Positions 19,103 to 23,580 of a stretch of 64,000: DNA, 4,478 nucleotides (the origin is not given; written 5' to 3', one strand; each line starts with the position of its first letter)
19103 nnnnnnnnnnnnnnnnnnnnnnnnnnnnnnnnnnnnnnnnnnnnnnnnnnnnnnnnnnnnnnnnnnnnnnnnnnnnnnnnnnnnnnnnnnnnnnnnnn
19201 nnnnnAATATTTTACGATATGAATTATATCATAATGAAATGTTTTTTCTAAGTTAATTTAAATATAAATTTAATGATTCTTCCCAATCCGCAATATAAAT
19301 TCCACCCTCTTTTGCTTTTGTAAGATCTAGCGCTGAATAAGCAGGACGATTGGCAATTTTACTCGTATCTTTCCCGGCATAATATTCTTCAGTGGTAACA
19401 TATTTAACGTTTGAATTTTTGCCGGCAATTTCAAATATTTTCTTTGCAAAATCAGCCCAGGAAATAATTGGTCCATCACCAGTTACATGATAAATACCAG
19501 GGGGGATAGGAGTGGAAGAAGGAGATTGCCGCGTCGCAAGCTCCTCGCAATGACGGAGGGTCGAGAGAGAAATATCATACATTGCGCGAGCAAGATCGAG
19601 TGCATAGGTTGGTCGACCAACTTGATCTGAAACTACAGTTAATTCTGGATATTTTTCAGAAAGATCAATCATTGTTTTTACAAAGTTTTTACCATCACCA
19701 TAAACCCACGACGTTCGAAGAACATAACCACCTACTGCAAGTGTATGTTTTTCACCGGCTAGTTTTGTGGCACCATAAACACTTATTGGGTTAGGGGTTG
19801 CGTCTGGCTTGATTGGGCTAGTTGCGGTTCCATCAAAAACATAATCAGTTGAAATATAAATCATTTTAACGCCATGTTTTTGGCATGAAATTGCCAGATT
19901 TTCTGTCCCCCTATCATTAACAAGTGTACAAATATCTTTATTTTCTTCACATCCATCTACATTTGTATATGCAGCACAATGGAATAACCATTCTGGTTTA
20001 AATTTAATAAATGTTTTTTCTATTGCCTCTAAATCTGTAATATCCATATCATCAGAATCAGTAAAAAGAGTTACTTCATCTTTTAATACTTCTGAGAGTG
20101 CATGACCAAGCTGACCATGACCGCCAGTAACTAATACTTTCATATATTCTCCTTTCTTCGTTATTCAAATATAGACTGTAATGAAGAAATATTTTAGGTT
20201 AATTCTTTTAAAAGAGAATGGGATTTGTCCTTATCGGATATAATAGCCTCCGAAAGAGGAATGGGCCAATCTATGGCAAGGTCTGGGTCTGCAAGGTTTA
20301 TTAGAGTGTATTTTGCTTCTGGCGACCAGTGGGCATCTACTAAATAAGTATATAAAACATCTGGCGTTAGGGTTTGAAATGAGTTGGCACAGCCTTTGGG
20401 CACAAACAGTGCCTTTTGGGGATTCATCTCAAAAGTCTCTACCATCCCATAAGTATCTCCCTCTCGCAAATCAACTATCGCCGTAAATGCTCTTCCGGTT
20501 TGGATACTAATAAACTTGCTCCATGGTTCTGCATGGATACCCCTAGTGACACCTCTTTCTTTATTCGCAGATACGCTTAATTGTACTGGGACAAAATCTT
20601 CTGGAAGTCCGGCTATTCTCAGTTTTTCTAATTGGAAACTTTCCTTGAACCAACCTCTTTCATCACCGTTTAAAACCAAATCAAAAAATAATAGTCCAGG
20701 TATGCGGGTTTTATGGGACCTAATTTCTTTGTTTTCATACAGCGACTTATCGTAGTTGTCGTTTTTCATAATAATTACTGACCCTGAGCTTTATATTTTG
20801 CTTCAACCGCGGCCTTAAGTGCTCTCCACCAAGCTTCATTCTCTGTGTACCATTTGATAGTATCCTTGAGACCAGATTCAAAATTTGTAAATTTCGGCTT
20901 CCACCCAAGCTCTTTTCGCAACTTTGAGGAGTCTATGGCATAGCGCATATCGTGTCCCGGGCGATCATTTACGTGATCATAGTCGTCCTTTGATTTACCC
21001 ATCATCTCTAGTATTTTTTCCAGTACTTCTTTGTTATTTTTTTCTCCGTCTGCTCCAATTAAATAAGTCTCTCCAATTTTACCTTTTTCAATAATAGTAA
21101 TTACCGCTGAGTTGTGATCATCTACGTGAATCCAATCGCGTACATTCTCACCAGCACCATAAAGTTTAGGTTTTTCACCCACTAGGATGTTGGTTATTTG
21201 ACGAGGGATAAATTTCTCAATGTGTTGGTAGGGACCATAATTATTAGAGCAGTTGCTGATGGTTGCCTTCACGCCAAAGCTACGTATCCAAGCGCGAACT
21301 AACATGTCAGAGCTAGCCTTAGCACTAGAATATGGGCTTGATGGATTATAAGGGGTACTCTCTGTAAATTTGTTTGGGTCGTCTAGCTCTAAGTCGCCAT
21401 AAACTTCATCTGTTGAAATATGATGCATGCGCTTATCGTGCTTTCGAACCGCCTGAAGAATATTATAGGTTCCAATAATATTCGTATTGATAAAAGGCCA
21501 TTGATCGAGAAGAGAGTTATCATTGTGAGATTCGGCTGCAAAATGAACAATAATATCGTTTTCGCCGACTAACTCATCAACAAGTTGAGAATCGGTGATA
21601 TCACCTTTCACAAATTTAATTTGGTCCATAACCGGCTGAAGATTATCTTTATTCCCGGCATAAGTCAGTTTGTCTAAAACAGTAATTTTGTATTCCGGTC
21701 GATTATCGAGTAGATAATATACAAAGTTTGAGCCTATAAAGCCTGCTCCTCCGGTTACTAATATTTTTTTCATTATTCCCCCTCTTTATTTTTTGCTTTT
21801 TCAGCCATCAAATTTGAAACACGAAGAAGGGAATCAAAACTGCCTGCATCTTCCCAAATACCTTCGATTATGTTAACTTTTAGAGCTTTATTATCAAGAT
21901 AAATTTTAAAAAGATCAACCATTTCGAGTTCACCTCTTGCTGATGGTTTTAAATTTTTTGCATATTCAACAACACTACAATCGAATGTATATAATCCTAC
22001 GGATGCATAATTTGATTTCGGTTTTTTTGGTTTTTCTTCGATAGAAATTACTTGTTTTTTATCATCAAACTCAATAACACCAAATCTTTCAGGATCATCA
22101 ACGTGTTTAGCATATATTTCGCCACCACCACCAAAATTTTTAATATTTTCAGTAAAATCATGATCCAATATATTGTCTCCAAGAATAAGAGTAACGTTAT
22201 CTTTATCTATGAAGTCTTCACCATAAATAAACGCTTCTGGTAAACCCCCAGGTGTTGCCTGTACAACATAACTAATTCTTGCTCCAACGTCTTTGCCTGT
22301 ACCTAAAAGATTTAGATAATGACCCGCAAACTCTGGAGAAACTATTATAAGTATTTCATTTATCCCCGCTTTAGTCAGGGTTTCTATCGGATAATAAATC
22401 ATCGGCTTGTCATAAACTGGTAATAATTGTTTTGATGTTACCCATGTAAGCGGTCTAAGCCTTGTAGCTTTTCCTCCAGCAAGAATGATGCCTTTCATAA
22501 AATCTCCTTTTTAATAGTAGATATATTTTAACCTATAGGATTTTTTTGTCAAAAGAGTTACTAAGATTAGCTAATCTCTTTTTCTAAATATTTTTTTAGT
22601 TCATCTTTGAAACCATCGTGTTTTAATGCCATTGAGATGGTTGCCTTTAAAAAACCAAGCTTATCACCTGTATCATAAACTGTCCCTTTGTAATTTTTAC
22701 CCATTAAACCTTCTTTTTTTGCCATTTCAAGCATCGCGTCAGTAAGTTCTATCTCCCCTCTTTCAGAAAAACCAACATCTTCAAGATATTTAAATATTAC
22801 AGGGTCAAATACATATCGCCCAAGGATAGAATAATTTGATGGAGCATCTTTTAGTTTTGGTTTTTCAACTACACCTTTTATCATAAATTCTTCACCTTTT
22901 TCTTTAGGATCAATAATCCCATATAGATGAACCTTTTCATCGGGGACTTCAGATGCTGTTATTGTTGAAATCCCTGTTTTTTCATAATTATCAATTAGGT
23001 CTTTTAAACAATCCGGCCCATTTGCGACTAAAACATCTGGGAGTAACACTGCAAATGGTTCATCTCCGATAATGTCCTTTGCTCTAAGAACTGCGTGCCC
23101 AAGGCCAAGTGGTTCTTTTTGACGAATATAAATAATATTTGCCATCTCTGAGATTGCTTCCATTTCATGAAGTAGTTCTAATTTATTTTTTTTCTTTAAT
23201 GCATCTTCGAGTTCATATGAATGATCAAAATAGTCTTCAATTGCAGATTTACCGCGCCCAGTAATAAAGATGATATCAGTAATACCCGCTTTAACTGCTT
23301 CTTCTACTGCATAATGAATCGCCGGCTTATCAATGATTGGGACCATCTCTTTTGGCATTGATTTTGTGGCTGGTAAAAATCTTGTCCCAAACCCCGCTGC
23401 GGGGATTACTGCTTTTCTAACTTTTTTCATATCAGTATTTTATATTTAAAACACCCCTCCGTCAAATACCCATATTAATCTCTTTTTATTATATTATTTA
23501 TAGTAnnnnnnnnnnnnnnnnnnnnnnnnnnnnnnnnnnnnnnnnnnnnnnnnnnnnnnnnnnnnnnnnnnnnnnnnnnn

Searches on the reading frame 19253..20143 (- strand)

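Call 24: search_protein_families(library=pfam, proteins=[window:19253-20143:-], max_evalue=0.001)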
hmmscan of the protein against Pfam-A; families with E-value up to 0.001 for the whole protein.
window:19253-20143:- (296 aa): 5 families
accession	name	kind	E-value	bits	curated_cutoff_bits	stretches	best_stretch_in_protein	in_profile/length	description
PF04321.23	RmlD_sub_bind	-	7.4e-80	268.5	27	1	1-295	1-282/287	RmlD substrate binding domain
PF01370.27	Epimerase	-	2.2e-21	76.8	20.9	1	3-188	1-221/240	NAD dependent epimerase/dehydratase family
PF02719.21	Polysacc_synt_2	-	7.9e-14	52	20.2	1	33-138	61-153/293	Polysaccharide biosynthesis protein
PF16363.11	GDP_Man_Dehyd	-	2.2e-11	44.2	27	1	33-134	59-164/332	GDP-mannose 4,6 dehydratase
PF01073.25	3Beta_HSD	-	3.4e-11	43.1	22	1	32-243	51-271/280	3-beta hydroxysteroid dehydrogenase/isomerase family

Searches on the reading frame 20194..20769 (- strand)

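Call 24: search_protein_families(library=pfam, proteins=[window:20194-20769:-], max_evalue=0.001)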
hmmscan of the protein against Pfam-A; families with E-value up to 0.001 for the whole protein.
window:20194-20769:- (191 aa): 1 family
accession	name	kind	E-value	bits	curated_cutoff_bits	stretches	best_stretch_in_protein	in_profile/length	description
PF00908.23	dTDP_sugar_isom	-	7.5e-38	130.3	27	1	20-189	1-168/168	dTDP-4-dehydrorhamnose 3,5-epimerase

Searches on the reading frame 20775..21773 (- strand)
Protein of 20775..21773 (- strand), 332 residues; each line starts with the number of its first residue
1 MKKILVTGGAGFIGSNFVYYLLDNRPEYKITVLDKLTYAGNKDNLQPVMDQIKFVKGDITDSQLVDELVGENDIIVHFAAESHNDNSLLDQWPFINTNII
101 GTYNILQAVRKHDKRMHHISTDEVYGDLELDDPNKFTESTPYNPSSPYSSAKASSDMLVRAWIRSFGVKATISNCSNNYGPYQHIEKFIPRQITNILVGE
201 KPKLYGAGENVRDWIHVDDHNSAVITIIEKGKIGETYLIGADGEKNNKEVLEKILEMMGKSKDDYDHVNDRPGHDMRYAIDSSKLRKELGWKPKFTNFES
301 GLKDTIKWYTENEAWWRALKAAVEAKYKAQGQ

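Call 24: search_protein_families(library=pfam, proteins=[window:20775-21773:-], max_evalue=0.001)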
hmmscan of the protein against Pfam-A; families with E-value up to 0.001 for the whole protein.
window:20775-21773:- (332 aa): 8 families
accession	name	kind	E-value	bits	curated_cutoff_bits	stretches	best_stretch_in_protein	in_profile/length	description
PF16363.11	GDP_Man_Dehyd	-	5.3e-77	259.9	27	1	5-305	1-332/332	GDP-mannose 4,6 dehydratase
PF01370.27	Epimerase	-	1.2e-63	215.2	20.9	1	4-240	1-240/240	NAD dependent epimerase/dehydratase family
PF01073.25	3Beta_HSD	-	1.2e-16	61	22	1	5-183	1-186/280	3-beta hydroxysteroid dehydrogenase/isomerase family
PF07993.18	NAD_binding_4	-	9.4e-15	54.9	20.1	1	6-177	1-206/258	Male sterility protein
PF02719.21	Polysacc_synt_2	-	5.2e-12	46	20.2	1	4-123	1-130/293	Polysaccharide biosynthesis protein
PF04321.23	RmlD_sub_bind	-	1.4e-10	41.2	27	1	3-162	2-139/287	RmlD substrate binding domain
PF13460.12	NAD_binding_10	-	5e-05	23.7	27.2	1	8-161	1-133/184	NAD(P)H-binding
PF00106.31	adh_short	-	0.00043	20.3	26.6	0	2-111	1-121/195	short chain dehydrogenase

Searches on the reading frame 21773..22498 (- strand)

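Call 24: search_protein_families(library=pfam, proteins=[window:21773-22498:-], max_evalue=0.001)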
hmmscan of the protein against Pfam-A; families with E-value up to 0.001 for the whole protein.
window:21773-22498:- (241 aa): 2 families
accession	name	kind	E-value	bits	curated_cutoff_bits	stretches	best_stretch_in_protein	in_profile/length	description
PF00483.29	NTP_transferase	-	3e-59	201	21.2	1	2-232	1-243/245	Nucleotidyl transferase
PF12804.13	NTP_transf_3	-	2.9e-08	34.5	27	1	3-62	1-55/160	MobA-like NTP transferase domain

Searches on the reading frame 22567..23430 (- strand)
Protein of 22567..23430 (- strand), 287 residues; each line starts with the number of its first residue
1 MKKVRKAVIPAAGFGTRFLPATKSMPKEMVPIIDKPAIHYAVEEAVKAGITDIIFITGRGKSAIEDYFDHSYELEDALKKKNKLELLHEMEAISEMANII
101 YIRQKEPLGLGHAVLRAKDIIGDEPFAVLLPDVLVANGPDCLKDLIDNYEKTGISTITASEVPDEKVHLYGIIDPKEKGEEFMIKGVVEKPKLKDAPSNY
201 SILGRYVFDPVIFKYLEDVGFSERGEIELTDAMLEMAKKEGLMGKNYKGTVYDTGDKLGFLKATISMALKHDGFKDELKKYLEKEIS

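Call 24: search_protein_families(library=pfam, proteins=[window:22567-23430:-], max_evalue=0.001)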
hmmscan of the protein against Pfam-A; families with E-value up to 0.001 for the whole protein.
window:22567-23430:- (287 aa): 2 families
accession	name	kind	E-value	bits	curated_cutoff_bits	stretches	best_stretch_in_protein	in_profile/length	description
PF00483.29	NTP_transferase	-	1.4e-30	107.1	21.2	1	6-263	1-238/245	Nucleotidyl transferase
PF12804.13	NTP_transf_3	-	0.00077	20.1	27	0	7-69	1-56/160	MobA-like NTP transferase domain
